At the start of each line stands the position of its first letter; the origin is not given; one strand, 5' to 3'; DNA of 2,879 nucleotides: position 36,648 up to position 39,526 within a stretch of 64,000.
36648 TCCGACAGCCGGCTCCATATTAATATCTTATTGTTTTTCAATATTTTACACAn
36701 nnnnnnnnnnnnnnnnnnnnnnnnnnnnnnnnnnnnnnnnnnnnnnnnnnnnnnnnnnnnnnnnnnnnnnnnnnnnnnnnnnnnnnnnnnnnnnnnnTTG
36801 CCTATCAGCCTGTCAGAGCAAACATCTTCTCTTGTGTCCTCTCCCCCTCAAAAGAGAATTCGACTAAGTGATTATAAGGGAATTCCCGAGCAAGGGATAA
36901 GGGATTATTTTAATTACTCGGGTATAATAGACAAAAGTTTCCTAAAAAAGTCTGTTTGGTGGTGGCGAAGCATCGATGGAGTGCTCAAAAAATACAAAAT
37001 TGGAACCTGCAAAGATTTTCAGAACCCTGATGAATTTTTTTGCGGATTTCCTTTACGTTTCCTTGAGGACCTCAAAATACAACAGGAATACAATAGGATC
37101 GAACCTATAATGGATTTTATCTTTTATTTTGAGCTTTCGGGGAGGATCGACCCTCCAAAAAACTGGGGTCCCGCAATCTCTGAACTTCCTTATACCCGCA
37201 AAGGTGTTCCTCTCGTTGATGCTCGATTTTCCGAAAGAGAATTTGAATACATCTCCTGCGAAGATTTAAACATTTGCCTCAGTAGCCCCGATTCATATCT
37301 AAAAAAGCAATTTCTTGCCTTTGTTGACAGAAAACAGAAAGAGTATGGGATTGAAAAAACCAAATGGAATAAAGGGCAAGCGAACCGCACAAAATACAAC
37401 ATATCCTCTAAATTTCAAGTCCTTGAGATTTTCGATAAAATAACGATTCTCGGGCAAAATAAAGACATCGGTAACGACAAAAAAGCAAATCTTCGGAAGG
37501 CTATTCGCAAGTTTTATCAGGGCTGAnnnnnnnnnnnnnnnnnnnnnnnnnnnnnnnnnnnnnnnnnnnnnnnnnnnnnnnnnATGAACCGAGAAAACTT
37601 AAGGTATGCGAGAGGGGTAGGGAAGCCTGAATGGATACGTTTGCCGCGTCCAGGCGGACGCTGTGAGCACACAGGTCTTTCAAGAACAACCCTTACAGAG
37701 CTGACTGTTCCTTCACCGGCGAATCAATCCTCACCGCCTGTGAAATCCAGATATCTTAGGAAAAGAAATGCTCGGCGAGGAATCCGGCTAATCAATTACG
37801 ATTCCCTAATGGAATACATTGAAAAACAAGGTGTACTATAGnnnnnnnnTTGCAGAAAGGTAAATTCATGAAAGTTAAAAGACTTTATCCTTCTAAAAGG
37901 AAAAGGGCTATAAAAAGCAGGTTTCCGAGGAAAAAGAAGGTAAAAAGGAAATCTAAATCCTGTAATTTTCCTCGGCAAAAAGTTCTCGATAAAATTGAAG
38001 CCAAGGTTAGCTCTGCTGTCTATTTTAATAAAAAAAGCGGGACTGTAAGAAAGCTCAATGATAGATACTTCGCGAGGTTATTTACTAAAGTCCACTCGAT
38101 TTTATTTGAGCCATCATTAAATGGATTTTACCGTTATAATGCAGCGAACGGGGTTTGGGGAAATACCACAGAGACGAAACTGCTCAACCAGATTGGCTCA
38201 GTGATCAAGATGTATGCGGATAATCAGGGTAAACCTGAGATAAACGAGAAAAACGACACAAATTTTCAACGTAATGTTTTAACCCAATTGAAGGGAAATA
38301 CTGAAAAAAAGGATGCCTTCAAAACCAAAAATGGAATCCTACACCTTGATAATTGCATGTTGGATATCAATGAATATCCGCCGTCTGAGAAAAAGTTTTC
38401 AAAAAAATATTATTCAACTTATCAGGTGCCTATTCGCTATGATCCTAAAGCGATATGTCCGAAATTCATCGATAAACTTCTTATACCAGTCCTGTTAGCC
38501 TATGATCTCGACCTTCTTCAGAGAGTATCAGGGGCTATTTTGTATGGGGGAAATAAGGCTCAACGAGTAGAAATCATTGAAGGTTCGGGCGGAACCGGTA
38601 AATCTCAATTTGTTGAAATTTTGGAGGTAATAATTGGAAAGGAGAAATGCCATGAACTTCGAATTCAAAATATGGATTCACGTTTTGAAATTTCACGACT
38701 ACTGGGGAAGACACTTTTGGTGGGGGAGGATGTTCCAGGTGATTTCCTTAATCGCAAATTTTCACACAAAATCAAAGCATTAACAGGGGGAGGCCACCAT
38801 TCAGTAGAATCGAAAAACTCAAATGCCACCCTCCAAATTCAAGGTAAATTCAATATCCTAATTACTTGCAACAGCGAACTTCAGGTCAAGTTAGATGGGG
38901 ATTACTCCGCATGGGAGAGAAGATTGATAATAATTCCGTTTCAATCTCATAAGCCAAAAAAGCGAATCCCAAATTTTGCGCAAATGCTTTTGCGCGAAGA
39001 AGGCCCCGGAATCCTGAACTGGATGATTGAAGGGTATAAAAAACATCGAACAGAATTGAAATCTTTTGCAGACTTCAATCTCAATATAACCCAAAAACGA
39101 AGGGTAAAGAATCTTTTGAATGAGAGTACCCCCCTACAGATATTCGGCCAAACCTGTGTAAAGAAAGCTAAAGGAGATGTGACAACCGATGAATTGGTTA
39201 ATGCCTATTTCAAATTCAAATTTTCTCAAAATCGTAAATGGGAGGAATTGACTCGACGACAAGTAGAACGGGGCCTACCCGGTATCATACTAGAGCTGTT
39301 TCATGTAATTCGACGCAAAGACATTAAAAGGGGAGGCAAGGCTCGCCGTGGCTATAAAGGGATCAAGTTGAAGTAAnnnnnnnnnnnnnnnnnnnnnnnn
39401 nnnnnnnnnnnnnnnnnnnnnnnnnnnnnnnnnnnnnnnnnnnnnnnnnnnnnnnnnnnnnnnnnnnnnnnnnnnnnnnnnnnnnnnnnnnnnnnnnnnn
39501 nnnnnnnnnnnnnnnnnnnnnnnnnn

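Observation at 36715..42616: A 16-bp palindrome, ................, recurs five times across the tRNA-adjacent island and once more at 59225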

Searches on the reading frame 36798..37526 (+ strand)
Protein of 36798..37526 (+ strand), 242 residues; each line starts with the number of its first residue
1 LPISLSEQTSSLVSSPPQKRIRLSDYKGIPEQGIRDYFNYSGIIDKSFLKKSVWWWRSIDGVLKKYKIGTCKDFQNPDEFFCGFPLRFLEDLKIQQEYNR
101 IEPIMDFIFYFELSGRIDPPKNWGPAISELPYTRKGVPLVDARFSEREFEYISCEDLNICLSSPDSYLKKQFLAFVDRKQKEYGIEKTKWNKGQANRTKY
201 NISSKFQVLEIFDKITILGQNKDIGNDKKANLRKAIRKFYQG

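Call 8: search_protein_families(library=pfam, proteins=[window:36798-37526:+], max_evalue=0.01)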
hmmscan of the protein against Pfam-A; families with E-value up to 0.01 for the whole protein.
window:36798-37526:+ (242 aa): 0 families

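Call 27: search_protein_families(library=phrogs, proteins=[window:36798-37526:+], max_evalue=0.01)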
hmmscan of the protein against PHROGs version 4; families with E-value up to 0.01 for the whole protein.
window:36798-37526:+ (242 aa): 0 families

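Call 28: search_protein_families(library=ncbifam, proteins=[window:36798-37526:+], max_evalue=0.01)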
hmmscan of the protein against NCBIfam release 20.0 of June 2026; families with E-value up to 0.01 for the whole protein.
window:36798-37526:+ (242 aa): 0 families

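Call 67: find_related_loci(query=window:36798-37526:+, collection=viral_contigs, flank=8000)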
Query window:36798-37526:+ (242 aa) in viral_contigs; peptide patterns used: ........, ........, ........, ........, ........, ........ (x = any residue, [..] = any of these).
1 stretches matched a pattern, but none encodes a relative of the query by tblastn (E <= 1e-3).

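Call 112: search_protein_families(library=pfam, proteins=[window:36798-37526:+], max_evalue=10)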
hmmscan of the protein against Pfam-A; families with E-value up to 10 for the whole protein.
window:36798-37526:+ (242 aa): 0 families

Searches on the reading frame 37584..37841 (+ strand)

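Call 8: search_protein_families(library=pfam, proteins=[window:37584-37841:+], max_evalue=0.01)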
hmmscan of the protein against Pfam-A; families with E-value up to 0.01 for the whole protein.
window:37584-37841:+ (85 aa): 0 families

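Call 27: search_protein_families(library=phrogs, proteins=[window:37584-37841:+], max_evalue=0.01)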
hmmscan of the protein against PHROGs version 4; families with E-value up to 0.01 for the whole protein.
window:37584-37841:+ (85 aa): 0 families

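Call 28: search_protein_families(library=ncbifam, proteins=[window:37584-37841:+], max_evalue=0.01)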
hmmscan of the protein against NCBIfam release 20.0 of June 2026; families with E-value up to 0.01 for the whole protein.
window:37584-37841:+ (85 aa): 0 families

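Call 112: search_protein_families(library=pfam, proteins=[window:37584-37841:+], max_evalue=10)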
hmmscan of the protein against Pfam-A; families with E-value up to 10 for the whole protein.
window:37584-37841:+ (85 aa): 1 family
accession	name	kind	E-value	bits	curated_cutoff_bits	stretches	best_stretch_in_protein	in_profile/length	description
PF12728.13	HTH_17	-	0.072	13.8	27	1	27-82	8-50/51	Helix-turn-helix domain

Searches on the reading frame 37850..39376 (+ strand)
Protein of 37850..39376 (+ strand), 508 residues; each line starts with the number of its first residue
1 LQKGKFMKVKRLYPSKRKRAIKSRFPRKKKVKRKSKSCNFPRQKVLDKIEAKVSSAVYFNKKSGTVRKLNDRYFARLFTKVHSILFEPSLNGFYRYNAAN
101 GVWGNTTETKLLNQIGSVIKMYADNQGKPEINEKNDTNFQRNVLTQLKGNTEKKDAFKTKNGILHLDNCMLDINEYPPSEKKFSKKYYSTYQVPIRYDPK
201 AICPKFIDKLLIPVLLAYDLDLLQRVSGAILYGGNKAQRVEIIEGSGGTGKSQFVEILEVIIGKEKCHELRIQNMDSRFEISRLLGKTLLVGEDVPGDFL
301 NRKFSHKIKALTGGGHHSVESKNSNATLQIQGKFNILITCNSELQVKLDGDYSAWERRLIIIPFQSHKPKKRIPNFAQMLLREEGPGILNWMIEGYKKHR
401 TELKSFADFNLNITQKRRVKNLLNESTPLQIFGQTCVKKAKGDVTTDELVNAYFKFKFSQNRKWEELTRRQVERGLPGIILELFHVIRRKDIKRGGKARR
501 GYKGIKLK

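Call 8: search_protein_families(library=pfam, proteins=[window:37850-39376:+], max_evalue=0.01)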
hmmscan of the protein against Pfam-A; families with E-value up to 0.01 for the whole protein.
window:37850-39376:+ (508 aa): 2 families
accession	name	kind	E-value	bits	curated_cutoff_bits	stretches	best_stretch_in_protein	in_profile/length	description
PF19263.5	DUF5906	-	2.9e-13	50.9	27.6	1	244-358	2-114/114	Family of unknown function (DUF5906)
PF08706.16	D5_N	-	2.6e-05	25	22.4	1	81-208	11-137/145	D5 N terminal like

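Call 27: search_protein_families(library=phrogs, proteins=[window:37850-39376:+], max_evalue=0.01)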
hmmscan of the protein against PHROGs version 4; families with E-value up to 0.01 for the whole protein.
window:37850-39376:+ (508 aa): 11 families
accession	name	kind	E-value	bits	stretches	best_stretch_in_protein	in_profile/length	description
phrog_864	-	DNA, RNA and nucleotide metabolism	7.2e-41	141.6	1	52-505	197-623/1064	DNA primase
phrog_1156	-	DNA, RNA and nucleotide metabolism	1.9e-37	130.3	1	142-508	461-826/855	DNA primase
phrog_1829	-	DNA, RNA and nucleotide metabolism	7.4e-37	127.9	1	67-508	322-756/772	DNA primase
phrog_6088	-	DNA, RNA and nucleotide metabolism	4.6e-25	89.2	1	76-472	340-738/772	DNA primase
phrog_7601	-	unknown function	9.5e-23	82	1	221-455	3-231/289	-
phrog_2478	-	DNA, RNA and nucleotide metabolism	1.3e-21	77.5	1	184-507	527-840/854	DNA polymerase/primase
phrog_1883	-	DNA, RNA and nucleotide metabolism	3e-10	40.1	1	221-402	474-656/756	DNA helicase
phrog_16950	-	DNA, RNA and nucleotide metabolism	1.3e-05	24.3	1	180-366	496-687/843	DNA primase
phrog_2249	-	DNA, RNA and nucleotide metabolism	1.7e-05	24.7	1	90-390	397-669/802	DNA primase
phrog_12939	-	DNA, RNA and nucleotide metabolism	0.00036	21.4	1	221-336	196-312/368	DNA primase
phrog_25243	-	DNA, RNA and nucleotide metabolism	0.0069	15.8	0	240-342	225-328/610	DNA primase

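Call 28: search_protein_families(library=ncbifam, proteins=[window:37850-39376:+], max_evalue=0.01)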
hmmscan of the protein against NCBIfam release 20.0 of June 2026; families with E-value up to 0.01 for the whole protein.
window:37850-39376:+ (508 aa): 3 families
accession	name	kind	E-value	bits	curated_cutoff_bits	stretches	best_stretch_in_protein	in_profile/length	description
TIGR01613.1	primase_Cterm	subfamily_domain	1e-32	113.2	108.7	1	182-461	19-295/304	phage/plasmid primase, P4 family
NF011296.0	PRK14709.1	subfamily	7.1e-16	57.9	613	1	222-402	189-367/469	hypothetical protein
NF005477.0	PRK07078.1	subfamily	3.6e-11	42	1014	1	222-400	475-653/759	hypothetical protein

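Call 66: find_related_loci(query=window:37850-39376:+, collection=viral_contigs, flank=8000)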
Query window:37850-39376:+ (508 aa) in viral_contigs; peptide patterns used: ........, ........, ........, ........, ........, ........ (x = any residue, [..] = any of these).
11 stretches matched a pattern; 11 encode a relative of the query (tblastn E <= 1e-3); 11 distinct loci.
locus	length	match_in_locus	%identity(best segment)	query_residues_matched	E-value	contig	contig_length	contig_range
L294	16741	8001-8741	25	160-407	2e-12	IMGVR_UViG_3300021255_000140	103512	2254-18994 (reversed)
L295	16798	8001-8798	24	137-397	3e-12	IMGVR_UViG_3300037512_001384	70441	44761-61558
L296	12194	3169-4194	23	128-456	6e-12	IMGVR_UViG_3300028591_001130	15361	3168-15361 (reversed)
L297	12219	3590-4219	26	193-397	5e-12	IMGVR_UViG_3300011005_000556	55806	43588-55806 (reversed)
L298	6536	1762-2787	23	128-456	1e-11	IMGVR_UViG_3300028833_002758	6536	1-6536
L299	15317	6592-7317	28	162-397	1e-11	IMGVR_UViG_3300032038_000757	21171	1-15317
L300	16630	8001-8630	25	193-397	2e-10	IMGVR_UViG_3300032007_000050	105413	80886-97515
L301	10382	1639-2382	24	156-397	8e-10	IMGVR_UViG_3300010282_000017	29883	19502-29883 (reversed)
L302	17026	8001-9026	23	66-397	1e-9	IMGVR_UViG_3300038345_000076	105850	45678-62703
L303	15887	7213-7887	25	178-397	2e-9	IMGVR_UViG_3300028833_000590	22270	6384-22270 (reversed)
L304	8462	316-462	46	354-402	4e-5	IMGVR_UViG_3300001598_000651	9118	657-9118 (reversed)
